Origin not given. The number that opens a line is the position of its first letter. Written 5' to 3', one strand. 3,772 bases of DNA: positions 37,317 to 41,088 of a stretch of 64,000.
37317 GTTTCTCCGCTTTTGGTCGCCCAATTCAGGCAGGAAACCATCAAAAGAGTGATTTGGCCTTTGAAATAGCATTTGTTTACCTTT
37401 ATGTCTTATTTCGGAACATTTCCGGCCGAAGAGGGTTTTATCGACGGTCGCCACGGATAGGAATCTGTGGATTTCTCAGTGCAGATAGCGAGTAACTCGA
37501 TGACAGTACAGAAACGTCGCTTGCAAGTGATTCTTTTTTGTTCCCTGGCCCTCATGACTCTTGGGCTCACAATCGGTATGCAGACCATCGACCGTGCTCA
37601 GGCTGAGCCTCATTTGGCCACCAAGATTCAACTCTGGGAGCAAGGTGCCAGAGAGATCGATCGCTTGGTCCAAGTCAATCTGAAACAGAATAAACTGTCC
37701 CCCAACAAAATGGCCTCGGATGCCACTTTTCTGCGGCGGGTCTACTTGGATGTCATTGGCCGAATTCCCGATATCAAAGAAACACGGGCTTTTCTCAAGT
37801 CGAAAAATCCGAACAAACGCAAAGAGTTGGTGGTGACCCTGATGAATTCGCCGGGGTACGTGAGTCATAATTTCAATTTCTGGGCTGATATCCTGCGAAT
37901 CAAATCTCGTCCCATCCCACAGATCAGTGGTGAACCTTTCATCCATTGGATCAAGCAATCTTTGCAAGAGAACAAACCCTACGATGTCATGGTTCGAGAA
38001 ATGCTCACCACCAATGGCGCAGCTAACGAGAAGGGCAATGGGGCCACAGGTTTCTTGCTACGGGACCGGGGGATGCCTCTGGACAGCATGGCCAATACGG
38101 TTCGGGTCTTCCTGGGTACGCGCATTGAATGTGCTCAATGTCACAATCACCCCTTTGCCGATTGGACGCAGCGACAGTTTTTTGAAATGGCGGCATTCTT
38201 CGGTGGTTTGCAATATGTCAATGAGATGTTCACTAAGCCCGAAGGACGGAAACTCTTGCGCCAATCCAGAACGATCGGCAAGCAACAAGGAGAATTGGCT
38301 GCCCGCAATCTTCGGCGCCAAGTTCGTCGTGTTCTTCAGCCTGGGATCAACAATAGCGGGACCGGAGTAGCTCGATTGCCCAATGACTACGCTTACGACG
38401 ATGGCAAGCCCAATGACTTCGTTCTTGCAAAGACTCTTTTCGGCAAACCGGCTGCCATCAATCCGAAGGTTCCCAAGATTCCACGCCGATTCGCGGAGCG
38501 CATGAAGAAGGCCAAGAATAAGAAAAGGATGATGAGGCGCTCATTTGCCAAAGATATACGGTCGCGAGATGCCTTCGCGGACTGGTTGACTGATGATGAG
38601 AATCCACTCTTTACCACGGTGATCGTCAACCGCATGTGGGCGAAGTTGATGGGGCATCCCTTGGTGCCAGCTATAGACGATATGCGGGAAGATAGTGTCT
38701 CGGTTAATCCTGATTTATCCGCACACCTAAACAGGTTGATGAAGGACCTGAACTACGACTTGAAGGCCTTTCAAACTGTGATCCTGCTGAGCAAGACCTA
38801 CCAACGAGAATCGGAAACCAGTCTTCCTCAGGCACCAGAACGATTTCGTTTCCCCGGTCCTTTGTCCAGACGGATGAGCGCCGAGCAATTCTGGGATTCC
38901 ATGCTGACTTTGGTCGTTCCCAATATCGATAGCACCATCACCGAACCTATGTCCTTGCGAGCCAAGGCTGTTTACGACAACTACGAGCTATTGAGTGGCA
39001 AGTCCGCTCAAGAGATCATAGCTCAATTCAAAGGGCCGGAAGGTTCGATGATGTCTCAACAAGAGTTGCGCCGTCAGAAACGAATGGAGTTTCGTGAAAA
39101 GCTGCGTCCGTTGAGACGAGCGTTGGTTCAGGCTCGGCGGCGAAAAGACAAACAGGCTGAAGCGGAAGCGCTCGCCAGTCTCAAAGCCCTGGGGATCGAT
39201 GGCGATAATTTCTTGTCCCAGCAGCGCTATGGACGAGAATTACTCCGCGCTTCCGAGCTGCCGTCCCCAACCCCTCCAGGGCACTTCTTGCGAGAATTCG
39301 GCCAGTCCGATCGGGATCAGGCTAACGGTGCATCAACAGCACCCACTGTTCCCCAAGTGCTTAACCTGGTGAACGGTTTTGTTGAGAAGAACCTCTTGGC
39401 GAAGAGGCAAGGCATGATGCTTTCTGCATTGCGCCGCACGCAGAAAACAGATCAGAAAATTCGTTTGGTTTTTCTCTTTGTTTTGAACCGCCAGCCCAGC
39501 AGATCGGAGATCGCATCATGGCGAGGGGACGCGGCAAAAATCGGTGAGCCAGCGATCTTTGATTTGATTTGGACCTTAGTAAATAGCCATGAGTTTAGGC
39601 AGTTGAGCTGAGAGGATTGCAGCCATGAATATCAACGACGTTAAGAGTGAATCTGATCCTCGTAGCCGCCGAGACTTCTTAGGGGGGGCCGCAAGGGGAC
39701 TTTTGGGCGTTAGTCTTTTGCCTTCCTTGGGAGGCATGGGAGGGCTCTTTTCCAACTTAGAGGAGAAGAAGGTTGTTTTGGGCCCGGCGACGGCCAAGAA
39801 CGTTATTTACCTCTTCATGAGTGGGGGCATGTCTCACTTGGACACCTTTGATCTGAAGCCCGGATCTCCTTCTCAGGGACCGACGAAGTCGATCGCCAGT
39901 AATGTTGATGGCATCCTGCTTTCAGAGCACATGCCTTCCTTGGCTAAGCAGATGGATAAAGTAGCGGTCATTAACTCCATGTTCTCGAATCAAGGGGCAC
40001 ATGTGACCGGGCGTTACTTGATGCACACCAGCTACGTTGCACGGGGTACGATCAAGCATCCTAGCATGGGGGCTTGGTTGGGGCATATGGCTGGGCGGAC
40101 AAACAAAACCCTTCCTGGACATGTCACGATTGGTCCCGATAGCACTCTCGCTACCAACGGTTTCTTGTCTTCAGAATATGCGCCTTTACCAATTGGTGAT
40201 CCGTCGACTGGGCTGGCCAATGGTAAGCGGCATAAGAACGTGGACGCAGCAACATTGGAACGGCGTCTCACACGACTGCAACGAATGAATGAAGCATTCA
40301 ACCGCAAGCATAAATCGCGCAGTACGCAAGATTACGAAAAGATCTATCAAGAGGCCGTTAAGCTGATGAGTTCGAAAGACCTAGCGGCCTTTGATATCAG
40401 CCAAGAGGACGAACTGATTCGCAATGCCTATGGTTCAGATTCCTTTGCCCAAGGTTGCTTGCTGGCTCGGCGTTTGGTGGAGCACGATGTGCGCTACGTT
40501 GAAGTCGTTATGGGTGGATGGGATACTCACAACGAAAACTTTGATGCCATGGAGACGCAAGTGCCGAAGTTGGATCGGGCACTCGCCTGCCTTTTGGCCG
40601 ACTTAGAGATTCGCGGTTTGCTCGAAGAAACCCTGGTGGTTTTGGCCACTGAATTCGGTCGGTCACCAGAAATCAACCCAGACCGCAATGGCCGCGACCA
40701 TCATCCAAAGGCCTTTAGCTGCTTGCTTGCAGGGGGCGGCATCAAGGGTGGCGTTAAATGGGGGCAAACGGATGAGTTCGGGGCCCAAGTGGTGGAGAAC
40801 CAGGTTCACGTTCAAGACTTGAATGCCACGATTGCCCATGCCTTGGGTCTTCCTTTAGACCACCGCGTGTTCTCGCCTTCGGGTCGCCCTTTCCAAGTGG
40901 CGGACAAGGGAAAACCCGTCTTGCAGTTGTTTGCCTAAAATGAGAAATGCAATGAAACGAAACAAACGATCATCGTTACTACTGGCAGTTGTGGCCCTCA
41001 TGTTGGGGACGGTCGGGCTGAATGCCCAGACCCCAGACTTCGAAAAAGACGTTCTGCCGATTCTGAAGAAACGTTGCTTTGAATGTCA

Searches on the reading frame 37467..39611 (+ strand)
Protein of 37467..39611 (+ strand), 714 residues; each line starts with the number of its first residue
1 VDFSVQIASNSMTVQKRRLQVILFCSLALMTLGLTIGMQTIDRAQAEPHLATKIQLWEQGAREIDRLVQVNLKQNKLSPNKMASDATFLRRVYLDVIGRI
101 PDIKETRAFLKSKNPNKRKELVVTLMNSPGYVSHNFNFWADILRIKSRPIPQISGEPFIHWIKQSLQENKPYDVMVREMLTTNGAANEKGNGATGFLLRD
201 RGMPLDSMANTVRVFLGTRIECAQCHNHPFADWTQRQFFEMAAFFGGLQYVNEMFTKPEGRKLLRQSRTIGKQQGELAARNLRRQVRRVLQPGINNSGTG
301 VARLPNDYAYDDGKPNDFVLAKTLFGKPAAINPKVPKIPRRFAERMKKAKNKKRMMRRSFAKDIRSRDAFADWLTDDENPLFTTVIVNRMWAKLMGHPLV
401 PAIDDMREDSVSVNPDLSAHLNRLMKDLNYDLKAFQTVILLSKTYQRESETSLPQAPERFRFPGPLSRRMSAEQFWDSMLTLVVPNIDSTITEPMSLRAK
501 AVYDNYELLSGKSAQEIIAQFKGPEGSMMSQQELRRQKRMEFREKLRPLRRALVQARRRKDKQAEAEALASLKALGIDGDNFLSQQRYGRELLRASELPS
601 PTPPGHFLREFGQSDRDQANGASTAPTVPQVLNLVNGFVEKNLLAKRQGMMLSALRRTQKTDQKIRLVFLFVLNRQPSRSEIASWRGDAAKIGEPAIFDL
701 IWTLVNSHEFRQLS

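Call 35: search_protein_families(library=pfam, proteins=[window:37467-39611:+], max_evalue=0.00001)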
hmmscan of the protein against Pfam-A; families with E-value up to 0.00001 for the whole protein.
window:37467-39611:+ (714 aa): 2 families
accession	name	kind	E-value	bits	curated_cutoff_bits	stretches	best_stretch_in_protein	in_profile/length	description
PF07583.16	PSCyt2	-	1.2e-46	159.8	29.8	1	63-248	1-207/209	Protein of unknown function (DUF1549)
PF07587.16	PSD1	-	1.1e-31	110.6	28.5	1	367-684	2-239/244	Protein of unknown function (DUF1553)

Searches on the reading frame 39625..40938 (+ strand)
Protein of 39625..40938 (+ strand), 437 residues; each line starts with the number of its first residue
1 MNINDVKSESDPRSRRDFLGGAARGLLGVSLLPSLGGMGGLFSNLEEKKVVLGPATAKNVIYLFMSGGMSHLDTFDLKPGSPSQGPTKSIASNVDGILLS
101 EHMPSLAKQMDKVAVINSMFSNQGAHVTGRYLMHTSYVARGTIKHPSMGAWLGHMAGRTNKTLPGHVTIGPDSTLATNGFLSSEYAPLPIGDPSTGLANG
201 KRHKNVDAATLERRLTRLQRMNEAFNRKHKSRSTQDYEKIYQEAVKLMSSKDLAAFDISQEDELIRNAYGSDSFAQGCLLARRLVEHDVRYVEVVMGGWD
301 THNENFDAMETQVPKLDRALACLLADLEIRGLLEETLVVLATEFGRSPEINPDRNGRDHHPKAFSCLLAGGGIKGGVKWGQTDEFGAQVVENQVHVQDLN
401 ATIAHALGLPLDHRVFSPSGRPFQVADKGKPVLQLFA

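Call 35: search_protein_families(library=pfam, proteins=[window:39625-40938:+], max_evalue=0.00001)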
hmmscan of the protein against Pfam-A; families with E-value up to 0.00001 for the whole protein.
window:39625-40938:+ (437 aa): 1 family
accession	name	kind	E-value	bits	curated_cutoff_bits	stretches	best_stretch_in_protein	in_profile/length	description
PF07394.17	DUF1501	-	1.2e-114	384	27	1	57-435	1-389/390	Protein of unknown function (DUF1501)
